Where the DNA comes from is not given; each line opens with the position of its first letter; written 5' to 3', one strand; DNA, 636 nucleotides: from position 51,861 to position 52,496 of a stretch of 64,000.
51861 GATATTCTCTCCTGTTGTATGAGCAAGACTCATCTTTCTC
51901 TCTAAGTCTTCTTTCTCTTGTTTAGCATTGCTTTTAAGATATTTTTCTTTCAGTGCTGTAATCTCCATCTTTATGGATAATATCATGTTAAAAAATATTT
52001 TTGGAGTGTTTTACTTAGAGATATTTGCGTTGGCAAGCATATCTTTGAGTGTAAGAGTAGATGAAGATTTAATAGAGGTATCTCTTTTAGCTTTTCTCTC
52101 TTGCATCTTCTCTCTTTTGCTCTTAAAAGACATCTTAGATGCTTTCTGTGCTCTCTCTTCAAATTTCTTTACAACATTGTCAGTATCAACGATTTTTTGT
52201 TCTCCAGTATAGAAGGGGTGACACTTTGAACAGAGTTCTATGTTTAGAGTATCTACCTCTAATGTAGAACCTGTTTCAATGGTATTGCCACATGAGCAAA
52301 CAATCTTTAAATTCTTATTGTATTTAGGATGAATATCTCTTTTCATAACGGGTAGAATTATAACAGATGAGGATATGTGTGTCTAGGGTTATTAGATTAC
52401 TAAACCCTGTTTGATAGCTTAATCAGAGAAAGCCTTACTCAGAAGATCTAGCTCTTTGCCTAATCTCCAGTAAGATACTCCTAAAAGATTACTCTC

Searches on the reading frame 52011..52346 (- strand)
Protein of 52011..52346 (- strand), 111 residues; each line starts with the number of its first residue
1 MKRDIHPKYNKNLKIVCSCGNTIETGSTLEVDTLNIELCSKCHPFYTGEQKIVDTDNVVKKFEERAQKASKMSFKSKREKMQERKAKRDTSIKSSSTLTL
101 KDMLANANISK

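Call 50: search_protein_families(library=pfam, proteins=[window:52011-52346:-], max_evalue=0.01)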
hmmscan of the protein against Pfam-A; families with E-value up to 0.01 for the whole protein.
window:52011-52346:- (111 aa): 1 family
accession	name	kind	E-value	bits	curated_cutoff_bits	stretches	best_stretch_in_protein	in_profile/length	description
PF01197.23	Ribosomal_L31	-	1.5e-25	89.6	27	1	1-65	1-63/65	Ribosomal protein L31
